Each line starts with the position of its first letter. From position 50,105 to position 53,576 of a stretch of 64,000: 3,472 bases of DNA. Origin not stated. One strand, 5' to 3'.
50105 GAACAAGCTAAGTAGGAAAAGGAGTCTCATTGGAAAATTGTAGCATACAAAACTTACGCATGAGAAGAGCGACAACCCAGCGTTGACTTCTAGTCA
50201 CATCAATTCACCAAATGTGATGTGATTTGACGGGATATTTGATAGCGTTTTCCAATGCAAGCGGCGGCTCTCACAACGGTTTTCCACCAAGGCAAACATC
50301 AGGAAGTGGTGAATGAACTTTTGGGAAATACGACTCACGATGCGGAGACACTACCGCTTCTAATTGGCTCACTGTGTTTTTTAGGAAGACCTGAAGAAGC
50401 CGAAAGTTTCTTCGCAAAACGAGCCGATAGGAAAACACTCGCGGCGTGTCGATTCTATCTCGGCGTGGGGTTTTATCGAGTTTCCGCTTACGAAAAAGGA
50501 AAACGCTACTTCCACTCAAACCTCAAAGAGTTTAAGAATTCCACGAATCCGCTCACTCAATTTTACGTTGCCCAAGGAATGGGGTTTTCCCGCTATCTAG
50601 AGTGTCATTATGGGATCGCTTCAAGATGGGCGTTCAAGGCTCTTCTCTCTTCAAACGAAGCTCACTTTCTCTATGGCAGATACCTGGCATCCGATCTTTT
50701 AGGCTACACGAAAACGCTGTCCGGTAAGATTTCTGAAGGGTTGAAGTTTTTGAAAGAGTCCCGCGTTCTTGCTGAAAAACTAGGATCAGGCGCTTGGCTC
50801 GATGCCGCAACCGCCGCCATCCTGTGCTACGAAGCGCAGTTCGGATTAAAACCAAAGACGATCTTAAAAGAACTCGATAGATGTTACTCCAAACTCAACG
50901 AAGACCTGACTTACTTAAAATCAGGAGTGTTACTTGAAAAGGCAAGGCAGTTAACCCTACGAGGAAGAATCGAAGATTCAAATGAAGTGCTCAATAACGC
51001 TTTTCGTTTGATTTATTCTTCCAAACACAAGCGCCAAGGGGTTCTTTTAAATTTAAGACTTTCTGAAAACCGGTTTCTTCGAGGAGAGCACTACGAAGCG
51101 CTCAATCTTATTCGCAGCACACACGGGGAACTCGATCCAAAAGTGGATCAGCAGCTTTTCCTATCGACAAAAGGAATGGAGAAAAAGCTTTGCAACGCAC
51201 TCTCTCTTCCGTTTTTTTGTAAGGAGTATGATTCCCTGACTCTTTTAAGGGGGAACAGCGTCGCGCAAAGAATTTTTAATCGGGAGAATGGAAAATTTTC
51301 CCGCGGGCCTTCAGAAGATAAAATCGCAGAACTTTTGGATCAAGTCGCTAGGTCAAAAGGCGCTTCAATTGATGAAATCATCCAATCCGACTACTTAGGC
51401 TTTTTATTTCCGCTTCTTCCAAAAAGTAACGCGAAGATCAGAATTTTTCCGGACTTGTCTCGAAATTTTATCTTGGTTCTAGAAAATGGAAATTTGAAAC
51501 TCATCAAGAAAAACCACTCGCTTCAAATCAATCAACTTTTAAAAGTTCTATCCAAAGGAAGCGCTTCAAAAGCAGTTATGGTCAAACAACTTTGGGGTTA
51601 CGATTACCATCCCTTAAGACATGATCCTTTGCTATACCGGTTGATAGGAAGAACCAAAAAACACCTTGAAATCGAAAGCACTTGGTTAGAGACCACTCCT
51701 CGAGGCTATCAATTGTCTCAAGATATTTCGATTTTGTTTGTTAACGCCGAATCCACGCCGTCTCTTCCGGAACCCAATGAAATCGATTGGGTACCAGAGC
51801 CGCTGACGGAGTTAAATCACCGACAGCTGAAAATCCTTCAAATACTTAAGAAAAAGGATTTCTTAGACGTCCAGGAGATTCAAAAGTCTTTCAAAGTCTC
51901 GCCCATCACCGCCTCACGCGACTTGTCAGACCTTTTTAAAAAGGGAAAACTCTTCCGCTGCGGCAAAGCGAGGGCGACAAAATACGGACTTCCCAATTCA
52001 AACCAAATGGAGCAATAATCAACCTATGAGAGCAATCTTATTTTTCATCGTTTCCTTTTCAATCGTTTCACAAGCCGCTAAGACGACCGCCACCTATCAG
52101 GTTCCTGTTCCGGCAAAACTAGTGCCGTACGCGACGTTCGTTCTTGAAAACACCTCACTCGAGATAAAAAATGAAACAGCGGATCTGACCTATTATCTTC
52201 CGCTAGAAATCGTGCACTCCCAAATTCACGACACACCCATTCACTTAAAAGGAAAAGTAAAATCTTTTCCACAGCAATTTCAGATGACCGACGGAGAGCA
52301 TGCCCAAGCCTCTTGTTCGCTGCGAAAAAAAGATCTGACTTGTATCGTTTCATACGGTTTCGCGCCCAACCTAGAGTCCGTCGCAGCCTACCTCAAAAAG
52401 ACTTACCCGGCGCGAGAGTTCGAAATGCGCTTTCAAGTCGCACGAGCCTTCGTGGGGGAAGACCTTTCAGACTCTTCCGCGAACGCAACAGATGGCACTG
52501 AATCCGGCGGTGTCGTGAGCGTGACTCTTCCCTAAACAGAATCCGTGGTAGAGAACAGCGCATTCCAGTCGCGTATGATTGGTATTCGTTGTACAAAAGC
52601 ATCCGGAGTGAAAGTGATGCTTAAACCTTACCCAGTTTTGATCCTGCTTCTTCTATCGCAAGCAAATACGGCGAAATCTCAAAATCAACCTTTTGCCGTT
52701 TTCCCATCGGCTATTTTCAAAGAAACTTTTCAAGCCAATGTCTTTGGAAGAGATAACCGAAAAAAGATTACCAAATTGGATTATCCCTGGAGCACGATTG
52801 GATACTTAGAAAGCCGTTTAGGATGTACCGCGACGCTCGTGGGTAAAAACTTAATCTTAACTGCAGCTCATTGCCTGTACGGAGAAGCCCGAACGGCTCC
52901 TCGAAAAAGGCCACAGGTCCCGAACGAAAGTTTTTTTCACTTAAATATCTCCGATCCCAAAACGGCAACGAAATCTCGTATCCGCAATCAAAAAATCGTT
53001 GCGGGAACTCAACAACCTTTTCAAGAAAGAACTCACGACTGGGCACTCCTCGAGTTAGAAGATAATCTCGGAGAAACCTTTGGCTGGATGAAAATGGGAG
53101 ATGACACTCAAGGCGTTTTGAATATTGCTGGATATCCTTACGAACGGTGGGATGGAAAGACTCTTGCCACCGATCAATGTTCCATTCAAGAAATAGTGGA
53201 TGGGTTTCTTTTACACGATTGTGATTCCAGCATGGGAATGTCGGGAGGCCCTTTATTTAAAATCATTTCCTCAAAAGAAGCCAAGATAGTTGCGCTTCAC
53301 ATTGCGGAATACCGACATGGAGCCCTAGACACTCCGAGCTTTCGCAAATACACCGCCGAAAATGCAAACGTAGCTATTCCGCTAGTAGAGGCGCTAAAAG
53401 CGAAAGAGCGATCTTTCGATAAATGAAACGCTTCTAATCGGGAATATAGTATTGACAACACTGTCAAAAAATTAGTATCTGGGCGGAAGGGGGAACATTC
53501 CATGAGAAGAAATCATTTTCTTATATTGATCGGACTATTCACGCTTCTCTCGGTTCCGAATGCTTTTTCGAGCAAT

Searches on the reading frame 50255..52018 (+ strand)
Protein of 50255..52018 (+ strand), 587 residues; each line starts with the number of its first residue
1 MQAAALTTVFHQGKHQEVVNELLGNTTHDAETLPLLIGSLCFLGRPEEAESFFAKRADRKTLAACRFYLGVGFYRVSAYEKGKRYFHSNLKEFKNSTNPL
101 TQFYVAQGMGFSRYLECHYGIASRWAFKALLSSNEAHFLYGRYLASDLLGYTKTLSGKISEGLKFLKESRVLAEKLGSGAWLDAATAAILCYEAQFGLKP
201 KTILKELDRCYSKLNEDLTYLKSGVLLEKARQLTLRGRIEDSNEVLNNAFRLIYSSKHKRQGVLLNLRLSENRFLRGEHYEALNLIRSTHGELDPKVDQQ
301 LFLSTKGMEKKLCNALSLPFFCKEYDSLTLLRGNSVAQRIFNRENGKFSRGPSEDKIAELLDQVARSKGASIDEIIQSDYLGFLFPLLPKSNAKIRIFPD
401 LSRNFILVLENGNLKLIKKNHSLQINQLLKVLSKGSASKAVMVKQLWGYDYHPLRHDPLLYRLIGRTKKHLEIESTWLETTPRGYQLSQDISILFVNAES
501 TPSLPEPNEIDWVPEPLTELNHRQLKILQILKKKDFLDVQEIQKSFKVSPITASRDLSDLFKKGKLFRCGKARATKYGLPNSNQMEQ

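Call 40: search_protein_families(library=pfam, proteins=[window:50255-52018:+], max_evalue=0.00001)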
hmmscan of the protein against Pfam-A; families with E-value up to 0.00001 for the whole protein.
window:50255-52018:+ (587 aa): 1 family
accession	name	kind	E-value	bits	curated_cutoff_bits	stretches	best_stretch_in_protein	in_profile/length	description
PF08220.18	HTH_DeoR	-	1.7e-08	34.5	21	1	523-568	1-46/57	DeoR-like helix-turn-helix domain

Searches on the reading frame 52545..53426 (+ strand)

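Call 40: search_protein_families(library=pfam, proteins=[window:52545-53426:+], max_evalue=0.00001)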
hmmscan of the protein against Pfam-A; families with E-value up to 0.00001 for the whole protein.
window:52545-53426:+ (293 aa): 2 families
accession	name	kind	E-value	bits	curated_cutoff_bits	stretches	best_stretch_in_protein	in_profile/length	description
PF00089.32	Trypsin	-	7e-11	42.8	20.6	1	76-238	8-185/220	Trypsin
PF13365.12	Trypsin_2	-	1.9e-10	42.1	27.6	1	94-239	1-136/144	Trypsin-like peptidase domain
